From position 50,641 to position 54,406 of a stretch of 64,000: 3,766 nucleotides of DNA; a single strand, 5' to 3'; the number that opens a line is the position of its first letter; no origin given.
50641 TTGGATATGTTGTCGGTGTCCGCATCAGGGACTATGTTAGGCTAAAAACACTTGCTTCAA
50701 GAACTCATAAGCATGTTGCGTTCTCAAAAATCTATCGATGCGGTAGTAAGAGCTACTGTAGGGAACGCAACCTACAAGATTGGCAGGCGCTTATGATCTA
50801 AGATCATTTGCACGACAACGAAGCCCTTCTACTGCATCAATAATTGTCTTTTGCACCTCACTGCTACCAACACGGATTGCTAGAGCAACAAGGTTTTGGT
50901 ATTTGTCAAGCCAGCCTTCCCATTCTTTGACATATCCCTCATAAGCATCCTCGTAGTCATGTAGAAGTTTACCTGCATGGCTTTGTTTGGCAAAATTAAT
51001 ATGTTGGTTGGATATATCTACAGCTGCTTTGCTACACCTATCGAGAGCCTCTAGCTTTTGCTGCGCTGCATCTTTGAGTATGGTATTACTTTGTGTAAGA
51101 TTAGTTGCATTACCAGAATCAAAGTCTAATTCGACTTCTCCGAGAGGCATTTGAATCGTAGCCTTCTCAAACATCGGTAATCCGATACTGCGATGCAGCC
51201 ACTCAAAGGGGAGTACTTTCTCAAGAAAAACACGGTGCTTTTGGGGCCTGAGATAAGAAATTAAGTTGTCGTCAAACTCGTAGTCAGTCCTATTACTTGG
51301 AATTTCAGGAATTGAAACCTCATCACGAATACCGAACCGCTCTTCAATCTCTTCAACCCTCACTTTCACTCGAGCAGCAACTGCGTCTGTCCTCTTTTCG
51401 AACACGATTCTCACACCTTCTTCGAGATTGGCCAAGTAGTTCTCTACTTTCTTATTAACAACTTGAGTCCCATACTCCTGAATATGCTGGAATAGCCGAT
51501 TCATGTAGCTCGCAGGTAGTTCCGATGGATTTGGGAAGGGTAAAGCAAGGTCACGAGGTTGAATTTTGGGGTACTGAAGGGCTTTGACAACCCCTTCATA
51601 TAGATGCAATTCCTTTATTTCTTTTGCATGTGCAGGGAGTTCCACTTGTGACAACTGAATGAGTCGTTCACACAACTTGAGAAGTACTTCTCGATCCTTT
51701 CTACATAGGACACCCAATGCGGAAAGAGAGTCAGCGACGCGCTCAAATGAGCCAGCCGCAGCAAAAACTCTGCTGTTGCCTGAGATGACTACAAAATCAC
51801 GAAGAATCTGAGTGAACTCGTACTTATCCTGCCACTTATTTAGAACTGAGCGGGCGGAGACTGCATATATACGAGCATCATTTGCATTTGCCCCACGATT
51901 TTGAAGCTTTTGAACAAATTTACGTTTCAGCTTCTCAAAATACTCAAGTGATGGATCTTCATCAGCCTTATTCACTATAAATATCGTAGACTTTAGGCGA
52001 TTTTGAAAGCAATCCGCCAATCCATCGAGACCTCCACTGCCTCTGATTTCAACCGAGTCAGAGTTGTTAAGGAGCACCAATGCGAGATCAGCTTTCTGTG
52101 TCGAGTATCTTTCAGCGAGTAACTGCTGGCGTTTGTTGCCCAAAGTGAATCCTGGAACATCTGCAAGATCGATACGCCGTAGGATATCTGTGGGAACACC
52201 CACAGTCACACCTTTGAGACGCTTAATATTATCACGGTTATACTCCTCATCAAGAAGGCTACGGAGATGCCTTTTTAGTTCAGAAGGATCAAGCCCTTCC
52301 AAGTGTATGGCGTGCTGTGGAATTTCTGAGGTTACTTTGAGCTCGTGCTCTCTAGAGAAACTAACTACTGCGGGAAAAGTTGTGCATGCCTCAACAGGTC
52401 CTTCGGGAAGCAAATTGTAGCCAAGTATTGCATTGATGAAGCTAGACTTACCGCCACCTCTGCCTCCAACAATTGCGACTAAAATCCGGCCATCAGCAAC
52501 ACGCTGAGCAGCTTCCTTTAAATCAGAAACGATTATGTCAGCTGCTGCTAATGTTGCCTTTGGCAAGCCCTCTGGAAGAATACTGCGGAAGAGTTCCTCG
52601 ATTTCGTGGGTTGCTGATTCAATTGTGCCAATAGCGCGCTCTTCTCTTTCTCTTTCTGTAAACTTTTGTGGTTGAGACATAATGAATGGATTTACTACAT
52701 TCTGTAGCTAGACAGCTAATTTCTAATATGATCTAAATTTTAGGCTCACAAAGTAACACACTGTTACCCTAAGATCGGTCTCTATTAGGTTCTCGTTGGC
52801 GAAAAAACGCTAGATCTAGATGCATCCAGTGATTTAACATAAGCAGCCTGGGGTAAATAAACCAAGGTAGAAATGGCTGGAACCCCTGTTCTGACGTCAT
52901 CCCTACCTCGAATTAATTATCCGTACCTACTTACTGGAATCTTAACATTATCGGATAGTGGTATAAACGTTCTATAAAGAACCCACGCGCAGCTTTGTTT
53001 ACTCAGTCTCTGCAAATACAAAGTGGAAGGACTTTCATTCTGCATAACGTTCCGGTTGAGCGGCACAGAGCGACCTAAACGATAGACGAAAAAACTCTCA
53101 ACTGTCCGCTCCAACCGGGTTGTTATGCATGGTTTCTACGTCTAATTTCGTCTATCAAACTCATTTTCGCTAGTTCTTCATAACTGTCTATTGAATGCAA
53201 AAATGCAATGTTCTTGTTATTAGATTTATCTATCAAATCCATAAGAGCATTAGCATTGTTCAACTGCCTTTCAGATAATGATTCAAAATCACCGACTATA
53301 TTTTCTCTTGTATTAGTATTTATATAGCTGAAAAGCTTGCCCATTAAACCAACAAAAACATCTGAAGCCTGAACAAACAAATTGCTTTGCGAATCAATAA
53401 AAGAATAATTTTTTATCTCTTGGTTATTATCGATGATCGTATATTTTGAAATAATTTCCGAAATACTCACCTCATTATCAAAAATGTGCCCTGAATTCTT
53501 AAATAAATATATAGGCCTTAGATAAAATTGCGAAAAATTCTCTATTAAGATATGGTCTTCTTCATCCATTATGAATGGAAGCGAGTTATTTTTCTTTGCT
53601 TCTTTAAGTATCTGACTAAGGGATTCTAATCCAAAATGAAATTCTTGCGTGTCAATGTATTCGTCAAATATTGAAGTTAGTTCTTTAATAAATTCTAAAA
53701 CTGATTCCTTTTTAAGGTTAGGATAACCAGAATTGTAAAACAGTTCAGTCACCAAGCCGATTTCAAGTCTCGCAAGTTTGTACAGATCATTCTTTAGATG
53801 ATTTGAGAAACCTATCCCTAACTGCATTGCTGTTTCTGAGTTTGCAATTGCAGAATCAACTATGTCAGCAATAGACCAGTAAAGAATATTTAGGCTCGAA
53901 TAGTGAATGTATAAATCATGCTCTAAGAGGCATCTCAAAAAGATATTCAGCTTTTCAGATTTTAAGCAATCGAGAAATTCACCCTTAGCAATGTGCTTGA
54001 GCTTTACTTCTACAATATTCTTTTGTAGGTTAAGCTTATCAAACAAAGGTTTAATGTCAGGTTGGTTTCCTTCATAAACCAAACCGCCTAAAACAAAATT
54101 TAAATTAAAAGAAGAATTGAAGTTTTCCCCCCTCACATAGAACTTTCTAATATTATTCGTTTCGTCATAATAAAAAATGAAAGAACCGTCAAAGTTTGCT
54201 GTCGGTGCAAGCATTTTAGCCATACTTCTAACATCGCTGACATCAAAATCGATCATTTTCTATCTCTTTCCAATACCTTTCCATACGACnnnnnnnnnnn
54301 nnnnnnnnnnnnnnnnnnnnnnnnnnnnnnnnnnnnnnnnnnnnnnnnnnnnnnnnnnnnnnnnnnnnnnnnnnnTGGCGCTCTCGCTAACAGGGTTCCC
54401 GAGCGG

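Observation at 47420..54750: Degenerate integron-like cassette array carrying defence-type genes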

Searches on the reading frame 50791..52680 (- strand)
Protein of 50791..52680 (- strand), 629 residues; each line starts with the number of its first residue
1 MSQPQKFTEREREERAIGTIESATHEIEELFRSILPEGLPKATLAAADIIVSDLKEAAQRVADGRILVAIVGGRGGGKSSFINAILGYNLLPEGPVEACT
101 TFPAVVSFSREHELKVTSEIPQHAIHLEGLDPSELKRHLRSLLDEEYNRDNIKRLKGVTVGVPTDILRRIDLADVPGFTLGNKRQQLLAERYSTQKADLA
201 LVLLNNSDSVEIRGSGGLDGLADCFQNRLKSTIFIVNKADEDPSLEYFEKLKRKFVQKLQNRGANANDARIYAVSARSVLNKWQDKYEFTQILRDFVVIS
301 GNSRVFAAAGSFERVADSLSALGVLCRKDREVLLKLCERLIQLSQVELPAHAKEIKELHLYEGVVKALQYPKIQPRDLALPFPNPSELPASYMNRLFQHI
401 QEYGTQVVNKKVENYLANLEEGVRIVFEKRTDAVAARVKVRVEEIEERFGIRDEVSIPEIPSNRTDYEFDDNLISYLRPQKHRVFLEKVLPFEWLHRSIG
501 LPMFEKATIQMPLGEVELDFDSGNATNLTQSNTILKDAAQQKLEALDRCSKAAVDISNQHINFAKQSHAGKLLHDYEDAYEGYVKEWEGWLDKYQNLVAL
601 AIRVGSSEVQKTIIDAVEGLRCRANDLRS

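Call 15: search_protein_families(library=pfam, proteins=[window:50791-52680:-], max_evalue=0.01)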
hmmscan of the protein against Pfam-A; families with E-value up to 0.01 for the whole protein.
window:50791-52680:- (629 aa): 4 families
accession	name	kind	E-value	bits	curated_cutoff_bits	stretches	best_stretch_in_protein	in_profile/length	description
PF00350.29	Dynamin_N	-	7.5e-16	59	27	1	68-238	1-167/168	Dynamin family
PF01926.29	MMR_HSR1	-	6.3e-07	29.9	21.9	1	68-238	2-113/113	50S ribosome-binding GTPase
PF05049.19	IIGP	-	0.0023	17.5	24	1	50-85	20-55/375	Interferon-inducible GTPase (IIGP)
PF13191.12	AAA_16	-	0.0087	17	32.6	0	52-87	10-46/167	AAA ATPase domain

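Call 16: search_protein_families(library=padloc, proteins=[window:50791-52680:-], max_evalue=0.01)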
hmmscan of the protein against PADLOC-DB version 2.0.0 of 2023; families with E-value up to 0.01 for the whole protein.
window:50791-52680:- (629 aa): 2 families
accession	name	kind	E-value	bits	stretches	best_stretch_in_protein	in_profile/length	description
PDLC03839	LeoA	-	8e-08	29.8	1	168-283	103-224/559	-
PDLC03840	LeoA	-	0.0031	14.6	0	227-261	167-201/577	-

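Call 50: find_encoding_contigs(protein=window:50791-52680:-, flank=10000, max_places=5)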
Protein window:50791-52680:- (629 aa): no gene with exactly this product is on record in the collection.

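Call 65: search_solved_structures(query=window:50791-52680:-, max_evalue=0.01)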
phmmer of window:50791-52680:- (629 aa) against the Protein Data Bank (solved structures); distinct sequences matched with E-value up to 0.01: 3.
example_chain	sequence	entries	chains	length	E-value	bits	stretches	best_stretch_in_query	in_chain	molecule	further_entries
5owv_C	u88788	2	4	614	1.5e-07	33.6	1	46-182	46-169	GTP-binding protein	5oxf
2j68_A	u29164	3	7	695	0.00089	21.1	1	51-116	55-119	BACTERIAL DYNAMIN-LIKE PROTEIN | DYNAMIN FAMILY PROTEIN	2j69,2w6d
6j72_A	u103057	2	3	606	0.0064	18.3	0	47-200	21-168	Isoniazid inducible gene protein IniA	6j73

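Call 66: search_protein_families(library=phrogs, proteins=[window:50791-52680:-], max_evalue=0.001)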
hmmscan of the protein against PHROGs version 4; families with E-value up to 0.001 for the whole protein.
window:50791-52680:- (629 aa): 0 families

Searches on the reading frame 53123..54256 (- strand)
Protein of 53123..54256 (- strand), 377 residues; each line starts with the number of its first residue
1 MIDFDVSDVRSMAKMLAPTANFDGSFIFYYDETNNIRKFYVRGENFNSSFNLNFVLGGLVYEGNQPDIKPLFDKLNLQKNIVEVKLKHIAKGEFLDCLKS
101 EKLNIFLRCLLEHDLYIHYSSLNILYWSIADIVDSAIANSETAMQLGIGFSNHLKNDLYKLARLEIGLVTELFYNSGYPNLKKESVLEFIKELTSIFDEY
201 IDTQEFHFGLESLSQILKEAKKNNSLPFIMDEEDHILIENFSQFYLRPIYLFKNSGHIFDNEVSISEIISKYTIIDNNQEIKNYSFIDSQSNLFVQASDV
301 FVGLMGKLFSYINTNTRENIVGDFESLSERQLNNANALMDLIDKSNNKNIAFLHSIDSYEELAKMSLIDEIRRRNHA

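Call 15: search_protein_families(library=pfam, proteins=[window:53123-54256:-], max_evalue=0.01)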
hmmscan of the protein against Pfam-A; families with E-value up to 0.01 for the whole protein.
window:53123-54256:- (377 aa): 1 family
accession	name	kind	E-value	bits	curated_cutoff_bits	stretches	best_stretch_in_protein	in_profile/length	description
PF12686.12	DUF3800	-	5.2e-05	24.4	21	1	27-306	1-147/149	Protein of unknown function (DUF3800)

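Call 16: search_protein_families(library=padloc, proteins=[window:53123-54256:-], max_evalue=0.01)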
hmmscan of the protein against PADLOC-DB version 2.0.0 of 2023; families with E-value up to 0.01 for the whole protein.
window:53123-54256:- (377 aa): 1 family
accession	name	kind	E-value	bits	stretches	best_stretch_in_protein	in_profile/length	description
PDLC05033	PDC-S51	-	1.8e-136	452.9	1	3-371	2-371/376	-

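Call 37: find_encoding_contigs(protein=window:53123-54256:-, flank=10000, max_places=6)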
Protein window:53123-54256:- (377 aa): 1 contig read that carries it; 1 place shown.
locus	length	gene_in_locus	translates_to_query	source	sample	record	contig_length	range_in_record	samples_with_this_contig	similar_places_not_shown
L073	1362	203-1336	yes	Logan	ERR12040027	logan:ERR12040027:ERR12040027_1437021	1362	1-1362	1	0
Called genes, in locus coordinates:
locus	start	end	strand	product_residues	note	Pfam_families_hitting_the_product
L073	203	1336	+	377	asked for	-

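Call 58: find_homologous_proteins(query=window:53123-54256:-, max_evalue=1e-20)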
Query window:53123-54256:- (377 aa): 922 proteins with E <= 1e-20 among 5397 candidates; the best 120 are listed.
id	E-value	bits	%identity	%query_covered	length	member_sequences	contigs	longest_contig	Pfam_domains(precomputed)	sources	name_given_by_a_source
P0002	7.2e-223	757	92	100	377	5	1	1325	-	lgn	-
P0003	1.5e-217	740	89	100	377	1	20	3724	PF12686.13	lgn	-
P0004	4.4e-215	732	89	100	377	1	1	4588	-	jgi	jgi:hypothetical protein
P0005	1.6e-193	661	81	100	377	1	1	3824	PF12686.13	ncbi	-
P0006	3.9e-192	656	80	100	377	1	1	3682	PF12686.13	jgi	-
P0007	5.1e-192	656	80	100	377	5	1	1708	PF12686.13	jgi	-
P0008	2.1e-191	654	80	100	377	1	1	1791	PF12686.13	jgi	-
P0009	3.0e-191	653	80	100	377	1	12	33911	PF12686.13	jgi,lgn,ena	-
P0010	4.5e-191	653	80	100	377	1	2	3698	PF12686.13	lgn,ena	-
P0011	1.8e-189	648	80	100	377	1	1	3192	-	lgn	-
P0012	1.0e-187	642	79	99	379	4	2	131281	PF12686.13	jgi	-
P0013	3.3e-187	640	79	100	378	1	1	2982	PF12686.13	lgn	-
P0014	1.1e-185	635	79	100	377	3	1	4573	PF12686.13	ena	-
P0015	1.3e-185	635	77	100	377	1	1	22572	-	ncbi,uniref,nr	ncbi:DUF3800 domain-containing protein [Leptolyngbya sp. CCNP1308]|uniref:DUF3800 domain-containing 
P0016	2.7e-185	634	78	100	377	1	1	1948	PF12686.13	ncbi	-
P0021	1.7e-179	615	76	100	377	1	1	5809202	PF12686.13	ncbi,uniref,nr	ncbi:DUF3800 domain-containing protein [Thermocoleostomius sinensis]|uniref:DUF3800 domain-containin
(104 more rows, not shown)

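Call 59: find_encoding_contigs(protein=P0015, flank=8000, max_places=2)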
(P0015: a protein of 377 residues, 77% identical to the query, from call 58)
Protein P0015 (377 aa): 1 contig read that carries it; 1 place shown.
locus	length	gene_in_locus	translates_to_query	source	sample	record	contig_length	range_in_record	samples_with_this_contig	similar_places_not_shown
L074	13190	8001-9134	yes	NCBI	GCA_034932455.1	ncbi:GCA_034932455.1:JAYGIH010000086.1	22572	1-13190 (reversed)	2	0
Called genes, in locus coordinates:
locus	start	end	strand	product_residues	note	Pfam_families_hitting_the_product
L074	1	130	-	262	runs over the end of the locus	PF01656:CbiA (weak)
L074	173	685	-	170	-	-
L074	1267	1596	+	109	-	-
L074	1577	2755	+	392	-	PF03432:Relaxase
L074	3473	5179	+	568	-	PF13655:RVT_N, PF00078:RVT_1, PF08388:GIIM, PF01844:HNH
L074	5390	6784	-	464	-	-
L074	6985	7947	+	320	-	-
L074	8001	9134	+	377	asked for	-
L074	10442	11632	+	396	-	PF08712:Nfu_N, PF13769:Virulence_fact, PF02985:HEAT (faint), PF13646:HEAT_2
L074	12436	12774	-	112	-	-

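Call 60: find_encoding_contigs(protein=P0021, flank=8000, max_places=2)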
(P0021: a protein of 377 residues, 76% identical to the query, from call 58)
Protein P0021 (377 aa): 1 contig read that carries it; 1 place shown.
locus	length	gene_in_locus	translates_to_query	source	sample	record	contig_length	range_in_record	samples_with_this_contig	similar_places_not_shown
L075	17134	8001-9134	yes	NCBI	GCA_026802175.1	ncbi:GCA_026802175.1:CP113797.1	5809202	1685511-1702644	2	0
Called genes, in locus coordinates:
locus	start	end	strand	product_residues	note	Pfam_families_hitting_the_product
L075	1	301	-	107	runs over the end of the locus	PF00589:Phage_integrase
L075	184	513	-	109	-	PF13495:Phage_int_SAM_4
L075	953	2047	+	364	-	PF01262:AlaDh_PNT_C (weak)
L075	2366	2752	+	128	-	PF14622:Ribonucleas_3_3, PF00636:Ribonuclease_3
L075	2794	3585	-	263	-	PF13340:DUF4096, PF01609:DDE_Tnp_1, PF13586:DDE_Tnp_1_2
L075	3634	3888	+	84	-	-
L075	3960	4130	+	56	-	PF07927:HicA_toxin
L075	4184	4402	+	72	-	PF15919:HicB_lk_antitox (weak)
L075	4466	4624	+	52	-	-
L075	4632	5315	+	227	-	PF00165:HTH_AraC (weak)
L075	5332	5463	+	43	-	PF12833:HTH_18, PF00165:HTH_AraC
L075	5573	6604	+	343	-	PF06500:FrsA-like (weak), PF12740:PETase (weak), PF01738:DLH (weak), PF02129:Peptidase_S15 (weak), PF12697:Abhydrolase_6 (weak), PF12146:Hydrolase_4 (weak)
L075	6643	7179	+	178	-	PF13577:SnoaL_4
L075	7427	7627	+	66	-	-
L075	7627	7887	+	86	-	PF24732:ParE_like (weak)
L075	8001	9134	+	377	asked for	PF12686:DUF3800 (weak)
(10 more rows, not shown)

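Call 61: find_encoding_contigs(protein=P0012, flank=8000, max_places=2)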
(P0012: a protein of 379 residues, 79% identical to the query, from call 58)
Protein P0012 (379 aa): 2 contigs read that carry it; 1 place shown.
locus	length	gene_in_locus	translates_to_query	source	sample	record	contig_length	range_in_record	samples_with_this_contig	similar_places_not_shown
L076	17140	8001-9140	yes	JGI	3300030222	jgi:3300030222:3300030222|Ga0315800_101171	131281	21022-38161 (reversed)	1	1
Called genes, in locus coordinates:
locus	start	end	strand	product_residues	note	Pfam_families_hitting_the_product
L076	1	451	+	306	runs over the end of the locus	PF01513:NAD_kinase, PF20143:NAD_kinase_C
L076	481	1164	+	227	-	PF00072:Response_reg, PF00486:Trans_reg_C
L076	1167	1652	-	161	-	PF02643:DUF192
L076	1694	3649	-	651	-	PF01807:Zn_ribbon_DnaG, PF08275:DNAG_N, PF13662:Toprim_4, PF01751:Toprim, PF13155:Toprim_2, PF13362:Toprim_3 (weak), PF10410:DnaB_bind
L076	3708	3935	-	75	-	PF14217:DUF4327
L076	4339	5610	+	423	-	PF13557:Phenol_MetA_deg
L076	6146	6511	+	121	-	PF05542:DUF760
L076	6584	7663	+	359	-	PF00730:HhH-GPD, PF00293:NUDIX, PF14815:NUDIX_4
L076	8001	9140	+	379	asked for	PF12686:DUF3800 (faint)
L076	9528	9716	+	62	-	PF21828:DUF6888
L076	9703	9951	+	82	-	PF21826:DUF6887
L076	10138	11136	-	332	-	PF01018:GTP1_OBG, PF01926:MMR_HSR1, PF02421:FeoB_N, PF16897:MMR_HSR1_Xtn (weak)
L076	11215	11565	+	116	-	PF05542:DUF760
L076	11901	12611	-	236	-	PF01694:Rhomboid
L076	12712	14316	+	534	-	PF01019:G_glu_transpept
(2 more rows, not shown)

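Call 66: search_protein_families(library=phrogs, proteins=[window:53123-54256:-], max_evalue=0.001)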
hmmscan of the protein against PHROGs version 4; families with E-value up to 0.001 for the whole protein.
window:53123-54256:- (377 aa): 1 family
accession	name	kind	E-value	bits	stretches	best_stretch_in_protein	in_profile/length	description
phrog_15126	-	unknown function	7.7e-67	226.8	1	5-361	2-357/368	-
